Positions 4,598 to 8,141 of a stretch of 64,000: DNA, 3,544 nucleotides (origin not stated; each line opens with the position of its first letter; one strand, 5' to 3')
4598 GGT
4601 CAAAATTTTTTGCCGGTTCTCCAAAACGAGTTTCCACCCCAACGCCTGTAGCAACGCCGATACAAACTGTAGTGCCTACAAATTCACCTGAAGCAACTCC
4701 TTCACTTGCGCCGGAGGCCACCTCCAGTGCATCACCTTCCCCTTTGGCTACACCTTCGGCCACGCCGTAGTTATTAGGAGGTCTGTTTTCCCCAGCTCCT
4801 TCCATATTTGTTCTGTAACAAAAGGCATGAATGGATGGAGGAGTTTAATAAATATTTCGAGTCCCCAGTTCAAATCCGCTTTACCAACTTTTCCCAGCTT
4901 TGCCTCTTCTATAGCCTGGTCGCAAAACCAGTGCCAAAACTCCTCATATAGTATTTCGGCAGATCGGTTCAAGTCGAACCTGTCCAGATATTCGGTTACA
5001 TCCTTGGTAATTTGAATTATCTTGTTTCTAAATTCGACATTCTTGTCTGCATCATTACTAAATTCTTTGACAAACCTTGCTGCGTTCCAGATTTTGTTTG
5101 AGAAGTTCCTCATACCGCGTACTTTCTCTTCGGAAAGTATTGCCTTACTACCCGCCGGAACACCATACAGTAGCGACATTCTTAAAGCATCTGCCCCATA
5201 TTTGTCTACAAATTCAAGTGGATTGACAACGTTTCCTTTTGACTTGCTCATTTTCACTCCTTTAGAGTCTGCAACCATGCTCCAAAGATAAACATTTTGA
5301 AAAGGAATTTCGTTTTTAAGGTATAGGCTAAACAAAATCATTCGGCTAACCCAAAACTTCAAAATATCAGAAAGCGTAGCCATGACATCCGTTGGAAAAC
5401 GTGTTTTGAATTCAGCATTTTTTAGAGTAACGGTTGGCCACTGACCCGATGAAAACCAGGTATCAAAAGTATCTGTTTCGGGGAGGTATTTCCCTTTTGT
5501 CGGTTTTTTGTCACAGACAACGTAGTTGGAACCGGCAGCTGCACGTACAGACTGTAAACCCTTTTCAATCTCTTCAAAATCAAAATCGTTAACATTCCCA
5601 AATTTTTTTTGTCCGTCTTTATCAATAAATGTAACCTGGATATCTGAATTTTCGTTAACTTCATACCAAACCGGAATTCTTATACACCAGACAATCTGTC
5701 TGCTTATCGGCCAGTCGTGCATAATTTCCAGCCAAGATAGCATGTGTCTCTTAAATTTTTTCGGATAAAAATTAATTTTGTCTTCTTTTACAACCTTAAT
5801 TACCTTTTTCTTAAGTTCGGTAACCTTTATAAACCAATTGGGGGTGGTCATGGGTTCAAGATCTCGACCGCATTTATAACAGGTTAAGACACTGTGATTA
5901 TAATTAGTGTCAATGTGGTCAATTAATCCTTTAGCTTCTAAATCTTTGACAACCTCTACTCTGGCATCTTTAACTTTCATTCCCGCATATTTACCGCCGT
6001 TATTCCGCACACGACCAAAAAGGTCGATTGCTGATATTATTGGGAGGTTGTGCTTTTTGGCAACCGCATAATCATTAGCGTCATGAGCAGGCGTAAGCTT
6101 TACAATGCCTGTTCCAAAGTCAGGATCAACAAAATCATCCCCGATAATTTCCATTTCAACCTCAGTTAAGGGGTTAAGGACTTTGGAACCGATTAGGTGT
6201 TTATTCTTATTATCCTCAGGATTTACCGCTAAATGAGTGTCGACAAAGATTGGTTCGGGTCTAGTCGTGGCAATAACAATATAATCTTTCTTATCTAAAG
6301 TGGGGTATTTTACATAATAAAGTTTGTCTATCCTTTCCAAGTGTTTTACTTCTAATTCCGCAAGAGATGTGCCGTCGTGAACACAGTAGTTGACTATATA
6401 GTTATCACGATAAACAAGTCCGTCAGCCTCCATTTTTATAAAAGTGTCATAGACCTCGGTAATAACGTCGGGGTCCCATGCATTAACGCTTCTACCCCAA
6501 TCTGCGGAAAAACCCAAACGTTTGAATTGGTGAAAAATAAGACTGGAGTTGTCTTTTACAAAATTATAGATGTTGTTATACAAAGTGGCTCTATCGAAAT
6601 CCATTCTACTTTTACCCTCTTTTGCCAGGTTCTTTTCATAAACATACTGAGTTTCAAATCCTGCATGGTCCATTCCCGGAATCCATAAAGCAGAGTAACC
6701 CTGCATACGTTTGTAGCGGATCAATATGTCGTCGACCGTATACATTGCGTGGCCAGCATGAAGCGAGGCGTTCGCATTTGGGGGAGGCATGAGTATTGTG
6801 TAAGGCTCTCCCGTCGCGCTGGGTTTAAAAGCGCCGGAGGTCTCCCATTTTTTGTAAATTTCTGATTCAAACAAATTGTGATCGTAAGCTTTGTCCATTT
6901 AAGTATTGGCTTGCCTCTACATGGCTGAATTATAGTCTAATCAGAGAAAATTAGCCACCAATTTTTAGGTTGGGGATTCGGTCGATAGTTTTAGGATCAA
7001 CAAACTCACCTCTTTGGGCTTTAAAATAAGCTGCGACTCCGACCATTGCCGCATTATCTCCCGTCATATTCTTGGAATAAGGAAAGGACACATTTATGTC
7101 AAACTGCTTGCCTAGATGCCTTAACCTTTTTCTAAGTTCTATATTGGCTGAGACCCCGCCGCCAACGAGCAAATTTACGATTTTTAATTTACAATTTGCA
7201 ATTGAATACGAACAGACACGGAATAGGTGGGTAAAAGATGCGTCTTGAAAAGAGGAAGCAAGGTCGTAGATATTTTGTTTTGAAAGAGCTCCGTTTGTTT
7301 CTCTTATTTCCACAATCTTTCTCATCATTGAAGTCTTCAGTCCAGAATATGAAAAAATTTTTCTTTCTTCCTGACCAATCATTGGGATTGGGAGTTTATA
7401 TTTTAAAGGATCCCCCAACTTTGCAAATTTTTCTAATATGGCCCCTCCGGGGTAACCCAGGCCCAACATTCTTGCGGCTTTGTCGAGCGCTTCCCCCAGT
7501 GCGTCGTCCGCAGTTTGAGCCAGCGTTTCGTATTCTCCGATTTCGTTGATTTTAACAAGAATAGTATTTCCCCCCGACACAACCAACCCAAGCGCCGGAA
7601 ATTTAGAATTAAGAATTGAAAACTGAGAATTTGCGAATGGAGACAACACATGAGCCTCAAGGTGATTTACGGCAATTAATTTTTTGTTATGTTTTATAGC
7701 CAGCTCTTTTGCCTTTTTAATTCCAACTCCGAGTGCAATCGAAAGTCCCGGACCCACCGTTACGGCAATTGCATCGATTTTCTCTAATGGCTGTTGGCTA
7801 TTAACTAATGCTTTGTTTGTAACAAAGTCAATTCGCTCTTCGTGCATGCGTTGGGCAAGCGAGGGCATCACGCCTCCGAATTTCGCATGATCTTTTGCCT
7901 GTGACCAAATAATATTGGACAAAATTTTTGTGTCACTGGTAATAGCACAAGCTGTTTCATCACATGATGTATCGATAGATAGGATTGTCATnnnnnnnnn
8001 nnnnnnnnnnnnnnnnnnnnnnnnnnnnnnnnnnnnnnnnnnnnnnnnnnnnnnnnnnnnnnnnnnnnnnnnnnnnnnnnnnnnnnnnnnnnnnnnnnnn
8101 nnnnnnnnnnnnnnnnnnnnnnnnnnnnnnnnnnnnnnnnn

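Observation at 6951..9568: t6A biosynthesis module: TsaC-TsaE single-polypeptide fusion adjacent to TsaD, with a 2H phosphoesterase wedged between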

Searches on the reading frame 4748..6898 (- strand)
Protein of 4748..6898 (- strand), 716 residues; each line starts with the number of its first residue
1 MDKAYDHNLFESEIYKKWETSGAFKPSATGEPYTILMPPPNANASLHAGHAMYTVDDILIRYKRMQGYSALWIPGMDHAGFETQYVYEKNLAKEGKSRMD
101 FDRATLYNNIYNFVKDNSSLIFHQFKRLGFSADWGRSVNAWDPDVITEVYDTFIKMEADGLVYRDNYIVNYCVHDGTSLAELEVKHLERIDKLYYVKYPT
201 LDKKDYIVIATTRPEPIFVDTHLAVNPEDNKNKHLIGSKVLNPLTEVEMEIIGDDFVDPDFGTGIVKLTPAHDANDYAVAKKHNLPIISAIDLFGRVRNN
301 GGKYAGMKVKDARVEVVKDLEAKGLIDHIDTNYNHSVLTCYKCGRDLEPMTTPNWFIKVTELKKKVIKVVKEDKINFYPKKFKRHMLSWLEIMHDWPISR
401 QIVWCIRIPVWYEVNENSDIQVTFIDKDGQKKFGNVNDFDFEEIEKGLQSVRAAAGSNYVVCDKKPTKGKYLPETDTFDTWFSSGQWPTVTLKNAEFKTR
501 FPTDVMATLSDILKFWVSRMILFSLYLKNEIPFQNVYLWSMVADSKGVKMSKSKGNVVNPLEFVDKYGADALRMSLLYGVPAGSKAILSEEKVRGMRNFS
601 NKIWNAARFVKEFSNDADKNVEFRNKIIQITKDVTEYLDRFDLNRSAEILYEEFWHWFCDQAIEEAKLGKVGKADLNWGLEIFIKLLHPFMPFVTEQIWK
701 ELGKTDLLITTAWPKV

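Call 53: search_protein_families(library=pfam, proteins=[window:4748-6898:-], max_evalue=0.001)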
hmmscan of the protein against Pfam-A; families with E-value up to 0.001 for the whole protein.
window:4748-6898:- (716 aa): 4 families
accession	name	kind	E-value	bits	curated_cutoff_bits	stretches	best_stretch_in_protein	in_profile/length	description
PF00133.28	tRNA-synt_1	-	6.2e-105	351.8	22.7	1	14-578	2-404/414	tRNA synthetases class I (I, L, M and V)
PF09334.17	tRNA-synt_1g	-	1.8e-20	73.5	20.1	3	38-185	6-136/391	tRNA synthetases class I (M)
PF08264.19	Anticodon_1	-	1.2e-19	71.1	25.1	1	623-715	4-106/148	Anticodon-binding domain of tRNA ligase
PF13603.12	tRNA-synt_1_2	-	1.6e-10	41.2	25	1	231-292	80-141/185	Leucyl-tRNA synthetase, editing domain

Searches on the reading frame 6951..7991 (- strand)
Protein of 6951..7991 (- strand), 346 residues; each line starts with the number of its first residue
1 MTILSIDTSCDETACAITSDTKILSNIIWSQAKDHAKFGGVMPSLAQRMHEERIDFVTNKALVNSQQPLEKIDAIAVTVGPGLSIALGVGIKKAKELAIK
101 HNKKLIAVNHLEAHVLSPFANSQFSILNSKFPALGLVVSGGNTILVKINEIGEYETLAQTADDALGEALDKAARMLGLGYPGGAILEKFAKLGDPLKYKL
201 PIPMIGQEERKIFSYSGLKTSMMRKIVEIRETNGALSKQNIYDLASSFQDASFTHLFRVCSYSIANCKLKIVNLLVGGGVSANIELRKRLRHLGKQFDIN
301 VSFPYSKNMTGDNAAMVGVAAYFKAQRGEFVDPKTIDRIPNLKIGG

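Call 3: search_protein_families(library=pfam, proteins=[window:6951-7991:-], max_evalue=0.1)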
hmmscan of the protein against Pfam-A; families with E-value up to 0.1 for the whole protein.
window:6951-7991:- (346 aa): 4 families
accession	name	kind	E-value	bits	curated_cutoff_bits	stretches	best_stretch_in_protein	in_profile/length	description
PF00814.31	TsaD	-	5.9e-71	239.7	24.8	1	22-318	1-263/264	tRNA N6-adenosine threonylcarbamoyltransferase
PF02543.21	Carbam_trans_N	-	4.1e-06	26.9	24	1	96-302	118-332/346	Carbamoyltransferase N-terminus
PF07047.17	OPA3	-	0.016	15.5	25.7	1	21-66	12-56/121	Optic atrophy 3 protein (OPA3)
PF12836.13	HHH_3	-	0.098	13.2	27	0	216-237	20-41/65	Helix-hairpin-helix motif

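Call 4: search_protein_families(library=ncbifam, proteins=[window:6951-7991:-], max_evalue=0.1)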
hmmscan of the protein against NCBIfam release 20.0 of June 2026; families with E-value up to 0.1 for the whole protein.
window:6951-7991:- (346 aa): 5 families
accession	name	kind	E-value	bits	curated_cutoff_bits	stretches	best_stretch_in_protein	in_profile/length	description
TIGR03723.1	T6A_TsaD_YgjD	equivalog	1.3e-99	333.3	296.1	1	3-324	1-312/314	tRNA (adenosine(37)-N6)-threonylcarbamoyltransferase complex transferase subunit TsaD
TIGR00329.1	gcp_kae1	subfamily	5.8e-90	301.6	207.8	1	4-318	1-305/305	tRNA (adenosine(37)-N6)-threonylcarbamoyltransferase complex transferase subunit TsaD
TIGR03722.2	arch_KAE1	equivalog_domain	3.1e-47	161.3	375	1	4-334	2-306/323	KEOPS complex N(6)-L-threonylcarbamoyladenine synthase Kae1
NF007174.0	PRK09605.1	equivalog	3.1e-42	144.8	447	1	1-331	1-305/535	bifunctional N(6)-L-threonylcarbamoyladenine synthase/serine/threonine protein kinase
TIGR03725.1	T6A_YeaZ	equivalog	2e-09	37.7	69.3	1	3-114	1-97/212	tRNA (adenosine(37)-N6)-threonylcarbamoyltransferase complex dimerization subunit type 1 TsaB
